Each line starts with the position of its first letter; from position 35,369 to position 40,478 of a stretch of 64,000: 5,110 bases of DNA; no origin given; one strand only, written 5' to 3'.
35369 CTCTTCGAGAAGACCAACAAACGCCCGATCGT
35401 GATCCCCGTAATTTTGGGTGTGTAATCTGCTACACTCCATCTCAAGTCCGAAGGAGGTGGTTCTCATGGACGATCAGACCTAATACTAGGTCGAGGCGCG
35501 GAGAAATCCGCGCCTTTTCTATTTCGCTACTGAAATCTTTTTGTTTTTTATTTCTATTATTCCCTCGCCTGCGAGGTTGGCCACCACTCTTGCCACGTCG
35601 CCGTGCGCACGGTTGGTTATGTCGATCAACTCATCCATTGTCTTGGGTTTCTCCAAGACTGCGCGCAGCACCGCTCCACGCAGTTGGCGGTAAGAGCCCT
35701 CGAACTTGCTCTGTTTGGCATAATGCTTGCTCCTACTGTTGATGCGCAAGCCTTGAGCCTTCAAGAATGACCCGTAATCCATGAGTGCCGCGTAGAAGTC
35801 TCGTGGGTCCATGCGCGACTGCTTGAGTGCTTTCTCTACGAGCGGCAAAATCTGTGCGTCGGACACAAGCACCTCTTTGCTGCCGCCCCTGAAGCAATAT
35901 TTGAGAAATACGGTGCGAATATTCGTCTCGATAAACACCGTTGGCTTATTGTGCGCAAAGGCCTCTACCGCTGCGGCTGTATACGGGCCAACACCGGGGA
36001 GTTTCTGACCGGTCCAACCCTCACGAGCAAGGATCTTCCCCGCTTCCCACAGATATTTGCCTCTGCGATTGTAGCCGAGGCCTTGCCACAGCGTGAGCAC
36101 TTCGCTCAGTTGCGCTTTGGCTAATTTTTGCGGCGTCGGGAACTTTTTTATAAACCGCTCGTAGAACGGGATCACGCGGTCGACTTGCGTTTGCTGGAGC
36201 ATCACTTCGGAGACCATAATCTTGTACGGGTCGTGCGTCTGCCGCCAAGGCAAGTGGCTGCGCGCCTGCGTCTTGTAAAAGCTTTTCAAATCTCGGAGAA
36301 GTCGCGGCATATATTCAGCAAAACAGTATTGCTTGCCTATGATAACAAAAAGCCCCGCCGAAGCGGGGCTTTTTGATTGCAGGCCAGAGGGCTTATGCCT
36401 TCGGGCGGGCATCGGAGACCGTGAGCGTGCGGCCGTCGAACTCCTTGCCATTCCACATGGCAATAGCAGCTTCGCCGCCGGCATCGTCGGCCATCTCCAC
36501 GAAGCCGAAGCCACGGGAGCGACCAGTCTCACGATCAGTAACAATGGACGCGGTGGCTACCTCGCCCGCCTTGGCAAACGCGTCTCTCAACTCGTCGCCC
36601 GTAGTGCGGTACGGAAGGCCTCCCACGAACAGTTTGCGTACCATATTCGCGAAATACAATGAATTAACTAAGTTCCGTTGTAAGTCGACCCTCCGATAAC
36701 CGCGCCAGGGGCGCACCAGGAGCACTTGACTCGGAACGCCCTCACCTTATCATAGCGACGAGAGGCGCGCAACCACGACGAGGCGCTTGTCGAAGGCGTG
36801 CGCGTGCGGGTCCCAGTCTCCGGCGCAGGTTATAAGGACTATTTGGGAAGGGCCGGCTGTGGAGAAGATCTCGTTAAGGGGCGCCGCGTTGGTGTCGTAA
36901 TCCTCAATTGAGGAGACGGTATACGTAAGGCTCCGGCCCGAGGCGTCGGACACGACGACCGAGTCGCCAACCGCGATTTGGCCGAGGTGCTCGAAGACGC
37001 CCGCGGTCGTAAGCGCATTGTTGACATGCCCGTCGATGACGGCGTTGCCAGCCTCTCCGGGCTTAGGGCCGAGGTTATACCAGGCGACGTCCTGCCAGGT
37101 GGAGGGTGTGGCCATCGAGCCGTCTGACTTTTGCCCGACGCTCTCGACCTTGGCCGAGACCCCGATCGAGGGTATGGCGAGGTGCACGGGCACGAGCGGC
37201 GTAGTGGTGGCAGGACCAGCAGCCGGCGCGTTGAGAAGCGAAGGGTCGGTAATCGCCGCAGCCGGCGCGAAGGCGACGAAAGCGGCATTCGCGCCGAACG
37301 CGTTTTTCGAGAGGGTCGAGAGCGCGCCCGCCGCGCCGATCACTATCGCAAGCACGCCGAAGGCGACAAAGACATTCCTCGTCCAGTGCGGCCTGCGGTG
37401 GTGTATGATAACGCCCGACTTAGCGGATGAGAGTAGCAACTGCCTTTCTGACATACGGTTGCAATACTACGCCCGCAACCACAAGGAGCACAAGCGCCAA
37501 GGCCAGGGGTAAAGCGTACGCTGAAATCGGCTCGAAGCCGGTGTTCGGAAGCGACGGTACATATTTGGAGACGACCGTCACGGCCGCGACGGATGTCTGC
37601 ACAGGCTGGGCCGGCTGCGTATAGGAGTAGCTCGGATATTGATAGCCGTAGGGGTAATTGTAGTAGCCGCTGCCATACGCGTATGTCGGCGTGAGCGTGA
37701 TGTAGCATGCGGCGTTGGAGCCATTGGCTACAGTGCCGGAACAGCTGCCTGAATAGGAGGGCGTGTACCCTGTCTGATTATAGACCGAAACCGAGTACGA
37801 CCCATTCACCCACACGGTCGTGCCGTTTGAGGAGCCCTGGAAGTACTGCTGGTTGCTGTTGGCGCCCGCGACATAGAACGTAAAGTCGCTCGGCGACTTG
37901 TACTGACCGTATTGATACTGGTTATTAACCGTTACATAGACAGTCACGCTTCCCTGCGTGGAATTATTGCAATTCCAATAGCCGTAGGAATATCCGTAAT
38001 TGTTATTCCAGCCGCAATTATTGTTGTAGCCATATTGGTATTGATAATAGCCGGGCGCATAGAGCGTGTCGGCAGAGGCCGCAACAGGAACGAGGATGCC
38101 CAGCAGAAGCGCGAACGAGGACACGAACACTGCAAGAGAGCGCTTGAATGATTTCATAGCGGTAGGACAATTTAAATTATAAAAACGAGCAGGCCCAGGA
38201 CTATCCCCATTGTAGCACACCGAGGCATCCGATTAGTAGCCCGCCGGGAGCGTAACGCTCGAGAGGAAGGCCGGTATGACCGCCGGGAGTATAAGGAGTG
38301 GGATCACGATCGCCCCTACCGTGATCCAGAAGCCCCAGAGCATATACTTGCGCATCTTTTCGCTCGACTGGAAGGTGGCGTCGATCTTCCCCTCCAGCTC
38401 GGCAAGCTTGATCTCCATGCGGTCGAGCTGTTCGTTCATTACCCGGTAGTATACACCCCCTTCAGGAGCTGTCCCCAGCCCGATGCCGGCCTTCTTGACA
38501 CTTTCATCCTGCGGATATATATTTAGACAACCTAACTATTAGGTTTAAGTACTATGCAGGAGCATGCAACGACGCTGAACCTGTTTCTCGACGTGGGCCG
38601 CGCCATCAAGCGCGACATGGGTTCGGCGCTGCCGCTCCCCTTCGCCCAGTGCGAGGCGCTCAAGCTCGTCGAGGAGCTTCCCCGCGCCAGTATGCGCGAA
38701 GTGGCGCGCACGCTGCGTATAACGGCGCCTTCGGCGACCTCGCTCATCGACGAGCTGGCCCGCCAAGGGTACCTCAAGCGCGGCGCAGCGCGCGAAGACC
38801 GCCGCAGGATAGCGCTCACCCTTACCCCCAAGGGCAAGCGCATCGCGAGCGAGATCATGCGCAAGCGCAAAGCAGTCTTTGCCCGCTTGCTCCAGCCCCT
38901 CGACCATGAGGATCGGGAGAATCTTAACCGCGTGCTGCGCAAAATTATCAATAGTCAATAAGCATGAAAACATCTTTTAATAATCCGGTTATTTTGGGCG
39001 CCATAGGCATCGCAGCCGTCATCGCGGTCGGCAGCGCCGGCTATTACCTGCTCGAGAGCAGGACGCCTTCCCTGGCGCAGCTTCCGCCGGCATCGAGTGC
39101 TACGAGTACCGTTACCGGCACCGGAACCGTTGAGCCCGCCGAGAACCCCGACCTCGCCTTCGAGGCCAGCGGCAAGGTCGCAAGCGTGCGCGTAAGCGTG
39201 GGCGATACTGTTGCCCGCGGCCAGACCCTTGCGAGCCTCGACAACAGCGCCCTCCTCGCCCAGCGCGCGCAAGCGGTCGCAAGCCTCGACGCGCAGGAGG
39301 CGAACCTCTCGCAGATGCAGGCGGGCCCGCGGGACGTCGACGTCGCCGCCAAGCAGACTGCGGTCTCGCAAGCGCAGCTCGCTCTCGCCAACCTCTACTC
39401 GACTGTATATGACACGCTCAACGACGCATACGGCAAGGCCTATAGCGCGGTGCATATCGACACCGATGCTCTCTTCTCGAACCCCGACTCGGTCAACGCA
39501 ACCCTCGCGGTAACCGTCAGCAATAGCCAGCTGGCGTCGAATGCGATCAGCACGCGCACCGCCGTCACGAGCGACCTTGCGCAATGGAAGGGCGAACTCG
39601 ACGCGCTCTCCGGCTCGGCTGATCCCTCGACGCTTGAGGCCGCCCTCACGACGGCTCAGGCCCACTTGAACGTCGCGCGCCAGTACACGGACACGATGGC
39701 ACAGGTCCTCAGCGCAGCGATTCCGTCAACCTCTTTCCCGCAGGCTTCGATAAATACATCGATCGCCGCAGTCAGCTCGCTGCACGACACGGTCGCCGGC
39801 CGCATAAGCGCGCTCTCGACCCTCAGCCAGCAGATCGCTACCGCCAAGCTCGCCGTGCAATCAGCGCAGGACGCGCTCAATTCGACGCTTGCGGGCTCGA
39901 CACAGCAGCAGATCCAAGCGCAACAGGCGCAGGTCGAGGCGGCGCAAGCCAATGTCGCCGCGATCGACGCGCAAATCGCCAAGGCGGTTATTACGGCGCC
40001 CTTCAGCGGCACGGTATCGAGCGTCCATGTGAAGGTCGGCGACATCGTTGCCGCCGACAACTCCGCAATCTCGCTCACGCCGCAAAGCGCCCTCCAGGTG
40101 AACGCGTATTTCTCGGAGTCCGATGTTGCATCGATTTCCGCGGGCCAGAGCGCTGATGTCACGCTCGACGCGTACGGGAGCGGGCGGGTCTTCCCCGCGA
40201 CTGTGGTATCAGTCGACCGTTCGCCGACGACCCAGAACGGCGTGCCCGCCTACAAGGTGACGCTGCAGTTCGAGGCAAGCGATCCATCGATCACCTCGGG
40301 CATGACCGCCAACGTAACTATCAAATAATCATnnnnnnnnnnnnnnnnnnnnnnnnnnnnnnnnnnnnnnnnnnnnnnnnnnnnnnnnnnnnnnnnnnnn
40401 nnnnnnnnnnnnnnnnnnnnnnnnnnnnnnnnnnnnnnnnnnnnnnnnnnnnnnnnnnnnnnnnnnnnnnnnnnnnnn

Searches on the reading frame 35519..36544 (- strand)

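Call 67: search_protein_families(library=pfam, proteins=[window:35519-36544:-], max_evalue=0.00001)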
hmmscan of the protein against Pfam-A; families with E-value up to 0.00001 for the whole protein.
window:35519-36544:- (341 aa): 1 family
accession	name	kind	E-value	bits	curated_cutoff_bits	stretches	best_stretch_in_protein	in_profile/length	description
PF00730.31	HhH-GPD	-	1.9e-16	60.8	26.2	1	111-219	1-89/108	HhH-GPD superfamily base excision DNA repair protein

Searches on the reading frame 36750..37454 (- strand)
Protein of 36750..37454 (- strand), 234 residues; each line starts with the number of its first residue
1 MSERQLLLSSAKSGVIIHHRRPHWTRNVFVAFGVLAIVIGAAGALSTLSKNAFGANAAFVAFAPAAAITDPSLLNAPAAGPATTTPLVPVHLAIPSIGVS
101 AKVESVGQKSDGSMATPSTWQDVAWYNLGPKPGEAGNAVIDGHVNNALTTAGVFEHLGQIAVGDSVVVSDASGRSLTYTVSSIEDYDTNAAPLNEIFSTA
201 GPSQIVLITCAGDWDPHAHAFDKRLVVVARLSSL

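Call 67: search_protein_families(library=pfam, proteins=[window:36750-37454:-], max_evalue=0.00001)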
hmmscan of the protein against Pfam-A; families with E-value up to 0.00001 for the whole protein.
window:36750-37454:- (234 aa): 1 family
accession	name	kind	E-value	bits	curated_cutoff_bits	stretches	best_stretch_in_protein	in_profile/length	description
PF04203.18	Sortase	-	5.8e-21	75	26.6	1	92-231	1-124/125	Sortase domain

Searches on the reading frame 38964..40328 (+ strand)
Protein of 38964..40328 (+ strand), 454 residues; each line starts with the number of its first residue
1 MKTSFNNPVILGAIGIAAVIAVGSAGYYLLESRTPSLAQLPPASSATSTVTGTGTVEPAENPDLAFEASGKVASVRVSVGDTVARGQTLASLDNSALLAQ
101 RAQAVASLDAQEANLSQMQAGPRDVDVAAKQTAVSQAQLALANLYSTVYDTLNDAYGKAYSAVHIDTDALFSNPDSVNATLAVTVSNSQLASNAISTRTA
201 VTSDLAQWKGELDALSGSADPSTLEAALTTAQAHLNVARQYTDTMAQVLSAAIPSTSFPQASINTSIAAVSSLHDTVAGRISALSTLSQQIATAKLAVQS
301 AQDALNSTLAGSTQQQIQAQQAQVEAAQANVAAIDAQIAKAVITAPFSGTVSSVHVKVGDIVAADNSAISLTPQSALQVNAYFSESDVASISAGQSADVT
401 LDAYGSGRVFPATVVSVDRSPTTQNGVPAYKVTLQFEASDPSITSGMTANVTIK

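Call 67: search_protein_families(library=pfam, proteins=[window:38964-40328:+], max_evalue=0.00001)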
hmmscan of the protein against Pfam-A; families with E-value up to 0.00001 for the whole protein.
window:38964-40328:+ (454 aa): 4 families
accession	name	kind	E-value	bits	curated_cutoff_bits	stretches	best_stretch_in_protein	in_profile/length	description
PF13437.12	HlyD_3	-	2.7e-17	63.9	22.2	1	342-439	1-96/106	HlyD family secretion protein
PF16576.10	HlyD_D23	-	1.1e-13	51.4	30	1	297-447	62-212/214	Barrel-sandwich domain of CusB or HlyD membrane-fusion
PF13533.13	Biotin_lipoyl_2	-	6.6e-12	45.4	29.8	0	68-93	7-32/32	Biotin-lipoyl like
PF00364.28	Biotin_lipoyl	-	1.4e-07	31.7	22.1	0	331-365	33-67/73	Biotin-requiring enzyme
